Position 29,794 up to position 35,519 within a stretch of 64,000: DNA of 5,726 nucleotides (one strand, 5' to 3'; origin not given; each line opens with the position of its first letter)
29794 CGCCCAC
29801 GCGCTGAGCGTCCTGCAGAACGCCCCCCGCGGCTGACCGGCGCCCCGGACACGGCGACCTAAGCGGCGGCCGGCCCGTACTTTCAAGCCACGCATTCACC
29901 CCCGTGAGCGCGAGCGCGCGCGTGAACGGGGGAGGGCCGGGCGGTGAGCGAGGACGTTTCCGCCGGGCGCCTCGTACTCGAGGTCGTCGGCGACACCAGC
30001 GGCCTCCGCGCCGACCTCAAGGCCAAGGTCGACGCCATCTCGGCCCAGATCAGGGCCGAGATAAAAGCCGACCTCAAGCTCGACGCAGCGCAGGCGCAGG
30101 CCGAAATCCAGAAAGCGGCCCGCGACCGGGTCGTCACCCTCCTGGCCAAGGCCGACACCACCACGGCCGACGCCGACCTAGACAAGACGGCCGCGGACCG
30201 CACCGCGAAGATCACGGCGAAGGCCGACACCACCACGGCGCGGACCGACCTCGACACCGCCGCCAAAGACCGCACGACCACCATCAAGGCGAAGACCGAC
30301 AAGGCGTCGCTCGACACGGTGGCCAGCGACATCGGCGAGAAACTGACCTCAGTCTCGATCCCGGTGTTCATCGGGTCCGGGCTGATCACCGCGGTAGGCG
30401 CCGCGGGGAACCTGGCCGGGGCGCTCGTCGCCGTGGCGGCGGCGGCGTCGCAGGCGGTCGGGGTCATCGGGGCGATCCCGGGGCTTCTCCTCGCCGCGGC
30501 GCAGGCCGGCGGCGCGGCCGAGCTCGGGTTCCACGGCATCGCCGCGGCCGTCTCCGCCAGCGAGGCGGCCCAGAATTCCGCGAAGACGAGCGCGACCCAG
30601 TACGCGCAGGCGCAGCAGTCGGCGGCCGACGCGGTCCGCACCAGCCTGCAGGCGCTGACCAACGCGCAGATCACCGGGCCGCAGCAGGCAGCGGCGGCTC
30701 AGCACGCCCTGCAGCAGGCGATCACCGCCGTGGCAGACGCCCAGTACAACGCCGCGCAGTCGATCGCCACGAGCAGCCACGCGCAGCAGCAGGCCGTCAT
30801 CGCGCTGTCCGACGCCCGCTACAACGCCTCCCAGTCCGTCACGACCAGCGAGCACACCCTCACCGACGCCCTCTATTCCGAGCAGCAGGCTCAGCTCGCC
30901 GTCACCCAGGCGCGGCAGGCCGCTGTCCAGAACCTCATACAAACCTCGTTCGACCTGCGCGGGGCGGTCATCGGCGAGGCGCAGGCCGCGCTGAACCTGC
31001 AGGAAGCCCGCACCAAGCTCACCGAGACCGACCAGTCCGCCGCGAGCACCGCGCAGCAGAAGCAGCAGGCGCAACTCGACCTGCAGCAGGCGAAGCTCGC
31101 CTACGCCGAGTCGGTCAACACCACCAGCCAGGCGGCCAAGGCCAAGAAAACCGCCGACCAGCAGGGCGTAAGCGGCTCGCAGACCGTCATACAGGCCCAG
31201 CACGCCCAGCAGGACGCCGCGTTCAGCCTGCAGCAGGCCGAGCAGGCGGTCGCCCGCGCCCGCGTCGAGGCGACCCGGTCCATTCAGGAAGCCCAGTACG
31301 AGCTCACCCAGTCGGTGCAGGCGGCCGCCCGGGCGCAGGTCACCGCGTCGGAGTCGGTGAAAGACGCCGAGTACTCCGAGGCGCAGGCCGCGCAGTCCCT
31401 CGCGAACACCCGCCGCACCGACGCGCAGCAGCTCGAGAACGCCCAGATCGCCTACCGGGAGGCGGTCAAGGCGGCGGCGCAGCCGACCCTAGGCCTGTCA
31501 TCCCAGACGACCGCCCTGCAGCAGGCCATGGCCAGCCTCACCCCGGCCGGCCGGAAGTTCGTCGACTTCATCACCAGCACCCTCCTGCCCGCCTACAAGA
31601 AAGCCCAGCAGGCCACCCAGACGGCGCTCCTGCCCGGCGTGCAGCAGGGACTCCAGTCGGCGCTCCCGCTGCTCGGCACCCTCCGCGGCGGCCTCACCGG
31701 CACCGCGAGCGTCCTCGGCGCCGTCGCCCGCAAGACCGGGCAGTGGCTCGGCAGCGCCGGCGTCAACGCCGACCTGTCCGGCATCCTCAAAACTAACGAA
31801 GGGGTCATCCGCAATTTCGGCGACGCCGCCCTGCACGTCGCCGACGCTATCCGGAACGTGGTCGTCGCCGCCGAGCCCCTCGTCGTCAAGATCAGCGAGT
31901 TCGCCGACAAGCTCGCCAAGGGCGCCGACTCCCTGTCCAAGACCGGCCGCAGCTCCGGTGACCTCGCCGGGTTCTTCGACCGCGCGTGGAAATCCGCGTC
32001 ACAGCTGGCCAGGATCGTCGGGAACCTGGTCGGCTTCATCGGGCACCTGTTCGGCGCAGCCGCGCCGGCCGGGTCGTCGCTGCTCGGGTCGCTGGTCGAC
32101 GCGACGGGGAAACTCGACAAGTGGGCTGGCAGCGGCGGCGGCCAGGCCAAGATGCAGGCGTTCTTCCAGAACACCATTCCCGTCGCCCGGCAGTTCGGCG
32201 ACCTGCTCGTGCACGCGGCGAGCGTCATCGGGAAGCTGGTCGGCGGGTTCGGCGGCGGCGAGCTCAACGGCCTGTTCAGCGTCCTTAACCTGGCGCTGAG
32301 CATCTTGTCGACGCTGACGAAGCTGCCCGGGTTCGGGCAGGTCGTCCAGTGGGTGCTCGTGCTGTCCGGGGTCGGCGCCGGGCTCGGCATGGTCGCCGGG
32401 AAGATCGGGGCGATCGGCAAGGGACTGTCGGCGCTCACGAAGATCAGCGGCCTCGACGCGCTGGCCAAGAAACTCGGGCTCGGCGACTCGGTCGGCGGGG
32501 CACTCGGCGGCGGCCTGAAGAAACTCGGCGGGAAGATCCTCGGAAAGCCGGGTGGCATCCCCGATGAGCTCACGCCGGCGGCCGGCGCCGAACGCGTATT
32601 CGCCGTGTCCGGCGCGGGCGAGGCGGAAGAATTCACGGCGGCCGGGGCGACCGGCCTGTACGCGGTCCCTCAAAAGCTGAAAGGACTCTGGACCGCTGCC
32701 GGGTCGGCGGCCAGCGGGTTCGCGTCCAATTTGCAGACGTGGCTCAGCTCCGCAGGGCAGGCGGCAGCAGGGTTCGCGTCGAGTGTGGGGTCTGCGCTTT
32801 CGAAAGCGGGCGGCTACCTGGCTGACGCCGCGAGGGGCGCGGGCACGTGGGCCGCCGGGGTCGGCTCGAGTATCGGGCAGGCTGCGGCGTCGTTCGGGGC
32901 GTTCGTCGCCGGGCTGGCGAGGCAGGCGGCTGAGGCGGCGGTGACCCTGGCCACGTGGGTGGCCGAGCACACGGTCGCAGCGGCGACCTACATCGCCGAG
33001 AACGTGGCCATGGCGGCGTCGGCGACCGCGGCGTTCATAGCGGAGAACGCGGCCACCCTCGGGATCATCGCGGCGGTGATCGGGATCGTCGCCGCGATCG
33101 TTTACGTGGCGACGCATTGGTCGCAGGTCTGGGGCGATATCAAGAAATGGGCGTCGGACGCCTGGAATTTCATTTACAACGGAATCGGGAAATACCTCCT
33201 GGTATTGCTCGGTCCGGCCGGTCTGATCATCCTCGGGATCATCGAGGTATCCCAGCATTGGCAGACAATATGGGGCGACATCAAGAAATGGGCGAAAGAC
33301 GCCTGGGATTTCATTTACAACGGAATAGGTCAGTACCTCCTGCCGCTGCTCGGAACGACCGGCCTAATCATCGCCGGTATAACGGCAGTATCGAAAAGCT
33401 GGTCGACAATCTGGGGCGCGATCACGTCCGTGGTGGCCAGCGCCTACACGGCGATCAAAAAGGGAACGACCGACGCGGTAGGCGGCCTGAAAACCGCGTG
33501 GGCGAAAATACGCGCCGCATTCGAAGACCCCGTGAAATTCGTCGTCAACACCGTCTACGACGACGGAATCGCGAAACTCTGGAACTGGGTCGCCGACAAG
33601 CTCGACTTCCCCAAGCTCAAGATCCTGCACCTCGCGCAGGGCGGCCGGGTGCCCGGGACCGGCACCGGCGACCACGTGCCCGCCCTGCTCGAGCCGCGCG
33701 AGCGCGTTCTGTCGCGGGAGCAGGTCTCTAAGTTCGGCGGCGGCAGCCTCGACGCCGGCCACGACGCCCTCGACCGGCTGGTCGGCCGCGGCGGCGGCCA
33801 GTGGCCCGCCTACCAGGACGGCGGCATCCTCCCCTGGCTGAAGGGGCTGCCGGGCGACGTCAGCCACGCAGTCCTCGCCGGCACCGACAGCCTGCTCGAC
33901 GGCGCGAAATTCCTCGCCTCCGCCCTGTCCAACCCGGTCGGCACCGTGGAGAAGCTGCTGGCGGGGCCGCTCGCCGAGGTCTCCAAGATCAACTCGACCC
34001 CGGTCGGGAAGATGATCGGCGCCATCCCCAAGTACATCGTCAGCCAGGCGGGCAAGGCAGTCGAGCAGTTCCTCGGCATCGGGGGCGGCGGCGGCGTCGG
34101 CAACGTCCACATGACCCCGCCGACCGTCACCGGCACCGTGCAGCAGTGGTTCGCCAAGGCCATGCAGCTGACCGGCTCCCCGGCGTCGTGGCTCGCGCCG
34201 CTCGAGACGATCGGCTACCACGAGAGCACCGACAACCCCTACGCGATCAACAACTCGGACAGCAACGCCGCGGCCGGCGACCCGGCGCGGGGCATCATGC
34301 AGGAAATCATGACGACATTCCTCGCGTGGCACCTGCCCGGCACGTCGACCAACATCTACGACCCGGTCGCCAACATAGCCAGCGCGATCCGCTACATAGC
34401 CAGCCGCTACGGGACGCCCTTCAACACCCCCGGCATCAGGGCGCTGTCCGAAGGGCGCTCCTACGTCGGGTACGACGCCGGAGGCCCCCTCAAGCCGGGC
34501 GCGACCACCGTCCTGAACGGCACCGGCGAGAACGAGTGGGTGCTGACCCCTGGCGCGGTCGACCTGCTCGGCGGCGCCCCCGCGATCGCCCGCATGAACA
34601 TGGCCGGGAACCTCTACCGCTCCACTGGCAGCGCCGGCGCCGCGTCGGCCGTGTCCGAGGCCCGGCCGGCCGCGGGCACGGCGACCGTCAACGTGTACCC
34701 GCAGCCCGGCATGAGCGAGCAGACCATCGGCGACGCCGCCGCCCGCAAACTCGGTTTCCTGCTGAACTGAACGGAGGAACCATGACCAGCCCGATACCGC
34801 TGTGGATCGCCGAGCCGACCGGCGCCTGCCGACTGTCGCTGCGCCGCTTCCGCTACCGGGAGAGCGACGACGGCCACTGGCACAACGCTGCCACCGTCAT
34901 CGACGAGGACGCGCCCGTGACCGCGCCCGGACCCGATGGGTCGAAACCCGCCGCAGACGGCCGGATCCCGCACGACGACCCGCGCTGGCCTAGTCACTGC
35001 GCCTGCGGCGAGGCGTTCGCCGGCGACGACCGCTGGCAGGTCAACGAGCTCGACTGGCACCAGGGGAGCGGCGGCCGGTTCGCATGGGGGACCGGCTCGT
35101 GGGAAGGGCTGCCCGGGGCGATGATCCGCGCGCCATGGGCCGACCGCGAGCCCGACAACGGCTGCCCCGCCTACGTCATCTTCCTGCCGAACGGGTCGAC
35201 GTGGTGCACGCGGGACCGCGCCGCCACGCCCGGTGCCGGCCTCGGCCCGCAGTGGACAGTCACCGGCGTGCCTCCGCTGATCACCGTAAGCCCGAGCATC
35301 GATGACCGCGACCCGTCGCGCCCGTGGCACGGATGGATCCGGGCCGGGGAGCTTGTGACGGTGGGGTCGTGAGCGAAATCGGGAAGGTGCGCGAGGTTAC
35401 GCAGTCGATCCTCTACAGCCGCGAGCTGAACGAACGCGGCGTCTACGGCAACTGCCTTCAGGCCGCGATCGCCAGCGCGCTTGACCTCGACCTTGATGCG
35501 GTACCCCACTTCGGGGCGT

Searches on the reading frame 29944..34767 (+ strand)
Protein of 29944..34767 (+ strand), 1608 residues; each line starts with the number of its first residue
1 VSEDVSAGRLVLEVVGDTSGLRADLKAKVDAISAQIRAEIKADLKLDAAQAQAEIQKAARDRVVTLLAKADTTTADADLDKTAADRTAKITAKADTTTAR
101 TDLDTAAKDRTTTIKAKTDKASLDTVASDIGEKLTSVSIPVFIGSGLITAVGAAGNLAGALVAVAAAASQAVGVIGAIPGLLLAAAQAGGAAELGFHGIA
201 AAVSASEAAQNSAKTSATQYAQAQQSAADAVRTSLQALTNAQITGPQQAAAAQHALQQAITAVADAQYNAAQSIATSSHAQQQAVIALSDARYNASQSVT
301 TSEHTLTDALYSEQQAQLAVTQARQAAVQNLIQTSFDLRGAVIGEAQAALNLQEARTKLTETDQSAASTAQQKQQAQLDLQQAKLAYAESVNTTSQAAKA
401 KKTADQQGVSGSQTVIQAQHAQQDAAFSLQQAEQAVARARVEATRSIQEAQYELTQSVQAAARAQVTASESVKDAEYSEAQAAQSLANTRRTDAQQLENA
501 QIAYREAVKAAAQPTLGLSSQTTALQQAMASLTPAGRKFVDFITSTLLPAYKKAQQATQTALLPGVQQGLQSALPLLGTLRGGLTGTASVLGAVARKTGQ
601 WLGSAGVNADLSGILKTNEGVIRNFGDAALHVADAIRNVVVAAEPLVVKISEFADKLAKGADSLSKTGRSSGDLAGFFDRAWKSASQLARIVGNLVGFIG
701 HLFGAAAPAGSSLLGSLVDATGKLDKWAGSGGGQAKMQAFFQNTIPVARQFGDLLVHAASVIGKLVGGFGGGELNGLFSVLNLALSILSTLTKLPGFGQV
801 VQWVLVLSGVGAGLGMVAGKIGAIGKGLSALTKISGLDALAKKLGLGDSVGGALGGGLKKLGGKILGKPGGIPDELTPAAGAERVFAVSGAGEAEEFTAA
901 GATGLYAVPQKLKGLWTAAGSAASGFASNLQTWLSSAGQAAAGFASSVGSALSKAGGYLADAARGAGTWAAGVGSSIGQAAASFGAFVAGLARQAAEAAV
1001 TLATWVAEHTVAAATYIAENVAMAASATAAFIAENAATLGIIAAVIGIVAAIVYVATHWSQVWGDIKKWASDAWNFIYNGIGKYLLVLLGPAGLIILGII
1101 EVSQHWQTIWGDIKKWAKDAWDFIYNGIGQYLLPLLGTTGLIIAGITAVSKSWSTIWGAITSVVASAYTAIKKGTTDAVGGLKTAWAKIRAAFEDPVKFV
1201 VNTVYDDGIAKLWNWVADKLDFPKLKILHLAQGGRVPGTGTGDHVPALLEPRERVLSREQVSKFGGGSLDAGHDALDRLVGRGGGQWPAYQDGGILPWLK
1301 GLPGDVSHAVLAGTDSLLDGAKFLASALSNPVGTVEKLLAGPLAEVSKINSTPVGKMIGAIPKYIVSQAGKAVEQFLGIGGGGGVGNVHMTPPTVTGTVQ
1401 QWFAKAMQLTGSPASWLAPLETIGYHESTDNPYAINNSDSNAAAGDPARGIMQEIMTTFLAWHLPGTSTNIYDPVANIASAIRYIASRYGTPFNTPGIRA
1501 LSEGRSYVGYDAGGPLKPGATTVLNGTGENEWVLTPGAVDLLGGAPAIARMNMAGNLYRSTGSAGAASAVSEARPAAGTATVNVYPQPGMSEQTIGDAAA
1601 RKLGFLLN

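Call 12: search_protein_families(library=phrogs, proteins=[window:29944-34767:+], max_evalue=0.001)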
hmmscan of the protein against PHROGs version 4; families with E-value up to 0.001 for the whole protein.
window:29944-34767:+ (1608 aa): 14 families
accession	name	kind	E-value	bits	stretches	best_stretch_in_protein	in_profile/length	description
phrog_4197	-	tail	5.8e-68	230.8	4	447-858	435-758/1783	tail length tape measure protein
phrog_6090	-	tail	1.3e-44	153.3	1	239-1270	261-1139/1853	tail length tape measure protein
phrog_5448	-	tail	4.1e-42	144.4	2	1393-1535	2588-2728/3103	tail length tape measure protein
phrog_11489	-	unknown function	2.6e-40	139.4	2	1394-1516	1473-1594/1717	-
phrog_167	-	tail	5.1e-33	114.9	2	1412-1535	1321-1438/1555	tail length tape measure protein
phrog_7025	-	tail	7.6e-25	87.2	4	1426-1575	2376-2518/2880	tail length tape measure protein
phrog_3547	-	tail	7.7e-23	81.3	3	446-761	228-550/1767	tail length tape measure protein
phrog_305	-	tail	7.3e-17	62.3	1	2-277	8-268/1001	tail length tape measure protein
phrog_8537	-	unknown function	8.9e-17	62.4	1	1425-1549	170-294/384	-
phrog_4070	-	tail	4.6e-16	59.1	1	1416-1533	766-877/989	tail length tape measure protein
phrog_6435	-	tail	1.6e-10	40.1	1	524-724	351-553/2090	tail length tape measure protein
phrog_1272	-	tail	3e-07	29.5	2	927-1202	529-825/1606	tail length tape measure protein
phrog_8927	-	tail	7.1e-06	25.3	1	522-1266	401-952/1619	tail length tape measure protein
phrog_934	-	tail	0.00041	18.8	1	262-863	57-574/1988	tail length tape measure protein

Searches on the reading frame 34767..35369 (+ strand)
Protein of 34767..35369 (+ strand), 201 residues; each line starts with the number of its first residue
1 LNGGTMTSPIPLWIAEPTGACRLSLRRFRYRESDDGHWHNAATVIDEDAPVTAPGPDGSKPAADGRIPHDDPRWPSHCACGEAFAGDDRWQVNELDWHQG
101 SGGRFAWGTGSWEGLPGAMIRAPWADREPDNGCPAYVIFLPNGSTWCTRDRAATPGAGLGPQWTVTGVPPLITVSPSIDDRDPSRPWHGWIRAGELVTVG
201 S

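Call 12: search_protein_families(library=phrogs, proteins=[window:34767-35369:+], max_evalue=0.001)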
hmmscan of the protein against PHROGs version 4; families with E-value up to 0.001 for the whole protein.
window:34767-35369:+ (201 aa): 1 family
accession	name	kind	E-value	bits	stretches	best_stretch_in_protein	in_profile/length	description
phrog_15183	-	unknown function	0.0007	21.1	1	147-196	53-99/102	-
